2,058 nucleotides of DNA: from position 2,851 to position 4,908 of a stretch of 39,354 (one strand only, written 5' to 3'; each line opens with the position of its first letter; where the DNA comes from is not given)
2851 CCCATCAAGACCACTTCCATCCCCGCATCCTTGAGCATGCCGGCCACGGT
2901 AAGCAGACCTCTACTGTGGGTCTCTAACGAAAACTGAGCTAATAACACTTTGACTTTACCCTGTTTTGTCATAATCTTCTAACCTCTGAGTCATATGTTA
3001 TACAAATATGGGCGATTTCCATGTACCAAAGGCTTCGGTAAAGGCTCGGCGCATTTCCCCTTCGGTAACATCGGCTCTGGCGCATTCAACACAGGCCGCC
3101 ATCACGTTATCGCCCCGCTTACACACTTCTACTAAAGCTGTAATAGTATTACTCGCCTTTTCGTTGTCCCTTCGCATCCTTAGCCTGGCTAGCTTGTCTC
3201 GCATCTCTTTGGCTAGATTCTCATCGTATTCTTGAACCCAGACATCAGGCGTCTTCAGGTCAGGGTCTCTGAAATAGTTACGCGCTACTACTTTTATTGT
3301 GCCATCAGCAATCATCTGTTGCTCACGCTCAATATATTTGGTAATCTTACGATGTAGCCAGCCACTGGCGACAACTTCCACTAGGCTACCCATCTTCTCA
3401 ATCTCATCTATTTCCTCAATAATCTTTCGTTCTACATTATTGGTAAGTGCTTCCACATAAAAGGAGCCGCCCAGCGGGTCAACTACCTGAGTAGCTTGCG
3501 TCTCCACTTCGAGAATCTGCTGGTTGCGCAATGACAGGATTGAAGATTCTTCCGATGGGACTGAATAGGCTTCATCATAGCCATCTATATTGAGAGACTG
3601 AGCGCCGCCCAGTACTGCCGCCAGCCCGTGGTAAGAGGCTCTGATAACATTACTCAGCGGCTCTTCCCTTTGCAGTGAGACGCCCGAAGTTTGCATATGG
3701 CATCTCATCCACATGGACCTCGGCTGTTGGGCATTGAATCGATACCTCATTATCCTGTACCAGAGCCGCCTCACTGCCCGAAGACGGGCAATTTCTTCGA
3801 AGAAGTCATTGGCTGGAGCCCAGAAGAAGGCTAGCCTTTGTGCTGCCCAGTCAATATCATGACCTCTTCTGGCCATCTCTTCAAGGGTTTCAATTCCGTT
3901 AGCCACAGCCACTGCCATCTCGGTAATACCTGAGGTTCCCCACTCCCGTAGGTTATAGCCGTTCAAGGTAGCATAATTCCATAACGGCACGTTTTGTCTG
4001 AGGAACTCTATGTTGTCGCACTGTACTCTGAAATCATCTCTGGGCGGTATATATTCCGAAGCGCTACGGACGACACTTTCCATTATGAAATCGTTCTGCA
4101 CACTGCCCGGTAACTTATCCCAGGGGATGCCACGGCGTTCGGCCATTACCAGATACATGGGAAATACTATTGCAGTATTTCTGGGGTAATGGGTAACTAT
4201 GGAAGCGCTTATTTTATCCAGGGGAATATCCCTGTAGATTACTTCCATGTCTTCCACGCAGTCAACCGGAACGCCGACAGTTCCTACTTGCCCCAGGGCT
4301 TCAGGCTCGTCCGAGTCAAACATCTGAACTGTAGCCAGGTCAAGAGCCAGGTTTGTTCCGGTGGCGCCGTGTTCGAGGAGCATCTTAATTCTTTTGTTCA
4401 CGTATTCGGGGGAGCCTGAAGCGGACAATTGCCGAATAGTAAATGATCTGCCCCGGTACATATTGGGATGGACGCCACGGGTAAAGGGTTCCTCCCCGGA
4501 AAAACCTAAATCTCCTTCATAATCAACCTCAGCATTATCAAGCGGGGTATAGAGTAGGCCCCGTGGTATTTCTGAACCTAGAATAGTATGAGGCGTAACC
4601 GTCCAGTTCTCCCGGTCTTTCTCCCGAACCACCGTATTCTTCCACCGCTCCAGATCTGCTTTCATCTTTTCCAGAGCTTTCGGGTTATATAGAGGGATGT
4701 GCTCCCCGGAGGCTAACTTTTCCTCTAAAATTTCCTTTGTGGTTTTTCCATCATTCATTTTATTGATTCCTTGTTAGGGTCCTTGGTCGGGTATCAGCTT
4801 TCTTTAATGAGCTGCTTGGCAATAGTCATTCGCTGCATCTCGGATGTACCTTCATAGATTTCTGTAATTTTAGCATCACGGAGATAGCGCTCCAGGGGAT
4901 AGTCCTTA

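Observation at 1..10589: One locus joins an ATP-driven Bcr/Hgd-type radical enzyme to a B12-dependent acyl-CoA mutase: candidate undescribed anaerobic acid-degradation pathway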

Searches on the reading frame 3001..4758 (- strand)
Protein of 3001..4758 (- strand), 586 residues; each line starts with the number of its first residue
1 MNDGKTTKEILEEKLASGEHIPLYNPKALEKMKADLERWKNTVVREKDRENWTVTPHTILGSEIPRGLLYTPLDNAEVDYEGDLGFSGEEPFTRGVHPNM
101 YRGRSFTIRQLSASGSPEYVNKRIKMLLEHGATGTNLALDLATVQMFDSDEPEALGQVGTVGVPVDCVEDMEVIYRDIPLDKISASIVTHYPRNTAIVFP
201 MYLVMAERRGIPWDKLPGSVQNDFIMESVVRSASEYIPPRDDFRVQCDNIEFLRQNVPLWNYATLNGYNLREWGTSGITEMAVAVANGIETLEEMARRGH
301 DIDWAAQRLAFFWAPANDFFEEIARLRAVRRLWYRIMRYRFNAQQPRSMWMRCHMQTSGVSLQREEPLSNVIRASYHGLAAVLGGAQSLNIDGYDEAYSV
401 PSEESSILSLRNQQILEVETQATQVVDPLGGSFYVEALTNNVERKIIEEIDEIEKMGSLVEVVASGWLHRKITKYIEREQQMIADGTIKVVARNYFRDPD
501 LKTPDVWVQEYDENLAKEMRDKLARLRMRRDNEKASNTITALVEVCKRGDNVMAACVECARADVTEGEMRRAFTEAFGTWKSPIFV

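Call 7: search_protein_families(library=pfam, proteins=[window:3001-4758:-])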
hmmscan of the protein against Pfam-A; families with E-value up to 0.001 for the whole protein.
window:3001-4758:- (586 aa): 1 family
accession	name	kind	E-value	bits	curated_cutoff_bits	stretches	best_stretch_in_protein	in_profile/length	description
PF01642.28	MM_CoA_mutase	-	2.7e-149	498.5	22.1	1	66-578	8-512/512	Methylmalonyl-CoA mutase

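Call 10: search_protein_families(library=ncbifam, proteins=[window:3001-4758:-])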
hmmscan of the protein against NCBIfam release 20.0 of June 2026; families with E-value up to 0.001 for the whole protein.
window:3001-4758:- (586 aa): 4 families
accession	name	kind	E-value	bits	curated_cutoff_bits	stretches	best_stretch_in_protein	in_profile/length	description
TIGR00641.1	acid_CoA_mut_N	subfamily_domain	3.1e-144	481.1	303.8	1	63-583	6-525/528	methylmalonyl-CoA mutase N-terminal domain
NF006944.0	PRK09426.1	equivalog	3e-123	412.2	876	1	62-584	39-555/721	methylmalonyl-CoA mutase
NF045497.1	IsobCoAmut_IcmF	equivalog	4.5e-53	180.4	1500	2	252-579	744-1071/1076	fused isobutyryl-CoA mutase/GTPase IcmF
TIGR00642.1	mmCoA_mut_beta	equivalog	2.5e-42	144.9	617.25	1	37-494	13-448/620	methylmalonyl-CoA mutase small subunit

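Call 15: search_solved_structures(query=window:3001-4758:-, max_evalue=1e-20)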
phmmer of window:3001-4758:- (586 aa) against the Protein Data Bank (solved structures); distinct sequences matched with E-value up to 1e-20: 10.
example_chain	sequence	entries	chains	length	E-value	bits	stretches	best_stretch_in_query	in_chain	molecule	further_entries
4r3u_A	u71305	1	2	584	2e-110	372.9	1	57-585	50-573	2-hydroxyisobutyryl-CoA mutase large subunit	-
8gju_J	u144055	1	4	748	8.1e-96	324.7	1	65-581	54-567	Methylmalonyl-CoA mutase, mitochondrial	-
2xij_A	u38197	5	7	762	8.5e-96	324.6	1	65-581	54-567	METHYLMALONYL-COA MUTASE, MITOCHONDRIAL | Methylmalonyl-CoA mutase, mitochondrial precursor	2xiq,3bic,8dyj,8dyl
5req_A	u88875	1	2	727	1.1e-85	291.2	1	63-583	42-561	PROTEIN (METHYLMALONYL-COA MUTASE ALPHA-SUBUNIT)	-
1req_A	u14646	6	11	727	1.5e-85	290.7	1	63-583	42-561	METHYLMALONYL-COA MUTASE | PROTEIN (METHYLMALONYL-COA MUTASE)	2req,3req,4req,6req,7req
1e1c_A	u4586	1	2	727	4e-85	289.4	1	63-583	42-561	METHYLMALONYL-COA MUTASE ALPHA CHAIN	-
6oxc_A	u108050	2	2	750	1.1e-80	274.7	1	69-583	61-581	Methylmalonyl-CoA mutase large subunit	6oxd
4xc6_A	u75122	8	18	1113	7.2e-42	146.5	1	216-578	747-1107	Isobutyryl-CoA mutase fused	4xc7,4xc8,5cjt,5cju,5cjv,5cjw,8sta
8ssl_A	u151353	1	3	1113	7.2e-42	146.5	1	216-578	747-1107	Fused isobutyryl-CoA mutase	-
1e1c_B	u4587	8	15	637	9.8e-25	90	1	258-466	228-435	METHYLMALONYL-COA MUTASE BETA CHAIN | METHYLMALONYL-COA MUTASE | PROTEIN (METHYLMALONYL-COA MUTASE BETA-SUBUNIT)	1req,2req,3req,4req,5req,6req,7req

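Call 18: search_solved_structures(query=window:3001-4758:-, max_evalue=1e-60, show_alignments=4)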
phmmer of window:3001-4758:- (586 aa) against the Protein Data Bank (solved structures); distinct sequences matched with E-value up to 1e-60: 7.
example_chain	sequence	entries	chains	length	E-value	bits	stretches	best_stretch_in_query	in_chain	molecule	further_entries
4r3u_A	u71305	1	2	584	2e-110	372.9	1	57-585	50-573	2-hydroxyisobutyryl-CoA mutase large subunit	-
8gju_J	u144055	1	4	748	8.1e-96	324.7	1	65-581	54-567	Methylmalonyl-CoA mutase, mitochondrial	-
2xij_A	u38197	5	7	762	8.5e-96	324.6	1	65-581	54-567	METHYLMALONYL-COA MUTASE, MITOCHONDRIAL | Methylmalonyl-CoA mutase, mitochondrial precursor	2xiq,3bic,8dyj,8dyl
5req_A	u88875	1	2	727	1.1e-85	291.2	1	63-583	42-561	PROTEIN (METHYLMALONYL-COA MUTASE ALPHA-SUBUNIT)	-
1req_A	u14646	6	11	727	1.5e-85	290.7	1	63-583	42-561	METHYLMALONYL-COA MUTASE | PROTEIN (METHYLMALONYL-COA MUTASE)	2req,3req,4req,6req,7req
1e1c_A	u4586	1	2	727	4e-85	289.4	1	63-583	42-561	METHYLMALONYL-COA MUTASE ALPHA CHAIN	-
6oxc_A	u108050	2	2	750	1.1e-80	274.7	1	69-583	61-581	Methylmalonyl-CoA mutase large subunit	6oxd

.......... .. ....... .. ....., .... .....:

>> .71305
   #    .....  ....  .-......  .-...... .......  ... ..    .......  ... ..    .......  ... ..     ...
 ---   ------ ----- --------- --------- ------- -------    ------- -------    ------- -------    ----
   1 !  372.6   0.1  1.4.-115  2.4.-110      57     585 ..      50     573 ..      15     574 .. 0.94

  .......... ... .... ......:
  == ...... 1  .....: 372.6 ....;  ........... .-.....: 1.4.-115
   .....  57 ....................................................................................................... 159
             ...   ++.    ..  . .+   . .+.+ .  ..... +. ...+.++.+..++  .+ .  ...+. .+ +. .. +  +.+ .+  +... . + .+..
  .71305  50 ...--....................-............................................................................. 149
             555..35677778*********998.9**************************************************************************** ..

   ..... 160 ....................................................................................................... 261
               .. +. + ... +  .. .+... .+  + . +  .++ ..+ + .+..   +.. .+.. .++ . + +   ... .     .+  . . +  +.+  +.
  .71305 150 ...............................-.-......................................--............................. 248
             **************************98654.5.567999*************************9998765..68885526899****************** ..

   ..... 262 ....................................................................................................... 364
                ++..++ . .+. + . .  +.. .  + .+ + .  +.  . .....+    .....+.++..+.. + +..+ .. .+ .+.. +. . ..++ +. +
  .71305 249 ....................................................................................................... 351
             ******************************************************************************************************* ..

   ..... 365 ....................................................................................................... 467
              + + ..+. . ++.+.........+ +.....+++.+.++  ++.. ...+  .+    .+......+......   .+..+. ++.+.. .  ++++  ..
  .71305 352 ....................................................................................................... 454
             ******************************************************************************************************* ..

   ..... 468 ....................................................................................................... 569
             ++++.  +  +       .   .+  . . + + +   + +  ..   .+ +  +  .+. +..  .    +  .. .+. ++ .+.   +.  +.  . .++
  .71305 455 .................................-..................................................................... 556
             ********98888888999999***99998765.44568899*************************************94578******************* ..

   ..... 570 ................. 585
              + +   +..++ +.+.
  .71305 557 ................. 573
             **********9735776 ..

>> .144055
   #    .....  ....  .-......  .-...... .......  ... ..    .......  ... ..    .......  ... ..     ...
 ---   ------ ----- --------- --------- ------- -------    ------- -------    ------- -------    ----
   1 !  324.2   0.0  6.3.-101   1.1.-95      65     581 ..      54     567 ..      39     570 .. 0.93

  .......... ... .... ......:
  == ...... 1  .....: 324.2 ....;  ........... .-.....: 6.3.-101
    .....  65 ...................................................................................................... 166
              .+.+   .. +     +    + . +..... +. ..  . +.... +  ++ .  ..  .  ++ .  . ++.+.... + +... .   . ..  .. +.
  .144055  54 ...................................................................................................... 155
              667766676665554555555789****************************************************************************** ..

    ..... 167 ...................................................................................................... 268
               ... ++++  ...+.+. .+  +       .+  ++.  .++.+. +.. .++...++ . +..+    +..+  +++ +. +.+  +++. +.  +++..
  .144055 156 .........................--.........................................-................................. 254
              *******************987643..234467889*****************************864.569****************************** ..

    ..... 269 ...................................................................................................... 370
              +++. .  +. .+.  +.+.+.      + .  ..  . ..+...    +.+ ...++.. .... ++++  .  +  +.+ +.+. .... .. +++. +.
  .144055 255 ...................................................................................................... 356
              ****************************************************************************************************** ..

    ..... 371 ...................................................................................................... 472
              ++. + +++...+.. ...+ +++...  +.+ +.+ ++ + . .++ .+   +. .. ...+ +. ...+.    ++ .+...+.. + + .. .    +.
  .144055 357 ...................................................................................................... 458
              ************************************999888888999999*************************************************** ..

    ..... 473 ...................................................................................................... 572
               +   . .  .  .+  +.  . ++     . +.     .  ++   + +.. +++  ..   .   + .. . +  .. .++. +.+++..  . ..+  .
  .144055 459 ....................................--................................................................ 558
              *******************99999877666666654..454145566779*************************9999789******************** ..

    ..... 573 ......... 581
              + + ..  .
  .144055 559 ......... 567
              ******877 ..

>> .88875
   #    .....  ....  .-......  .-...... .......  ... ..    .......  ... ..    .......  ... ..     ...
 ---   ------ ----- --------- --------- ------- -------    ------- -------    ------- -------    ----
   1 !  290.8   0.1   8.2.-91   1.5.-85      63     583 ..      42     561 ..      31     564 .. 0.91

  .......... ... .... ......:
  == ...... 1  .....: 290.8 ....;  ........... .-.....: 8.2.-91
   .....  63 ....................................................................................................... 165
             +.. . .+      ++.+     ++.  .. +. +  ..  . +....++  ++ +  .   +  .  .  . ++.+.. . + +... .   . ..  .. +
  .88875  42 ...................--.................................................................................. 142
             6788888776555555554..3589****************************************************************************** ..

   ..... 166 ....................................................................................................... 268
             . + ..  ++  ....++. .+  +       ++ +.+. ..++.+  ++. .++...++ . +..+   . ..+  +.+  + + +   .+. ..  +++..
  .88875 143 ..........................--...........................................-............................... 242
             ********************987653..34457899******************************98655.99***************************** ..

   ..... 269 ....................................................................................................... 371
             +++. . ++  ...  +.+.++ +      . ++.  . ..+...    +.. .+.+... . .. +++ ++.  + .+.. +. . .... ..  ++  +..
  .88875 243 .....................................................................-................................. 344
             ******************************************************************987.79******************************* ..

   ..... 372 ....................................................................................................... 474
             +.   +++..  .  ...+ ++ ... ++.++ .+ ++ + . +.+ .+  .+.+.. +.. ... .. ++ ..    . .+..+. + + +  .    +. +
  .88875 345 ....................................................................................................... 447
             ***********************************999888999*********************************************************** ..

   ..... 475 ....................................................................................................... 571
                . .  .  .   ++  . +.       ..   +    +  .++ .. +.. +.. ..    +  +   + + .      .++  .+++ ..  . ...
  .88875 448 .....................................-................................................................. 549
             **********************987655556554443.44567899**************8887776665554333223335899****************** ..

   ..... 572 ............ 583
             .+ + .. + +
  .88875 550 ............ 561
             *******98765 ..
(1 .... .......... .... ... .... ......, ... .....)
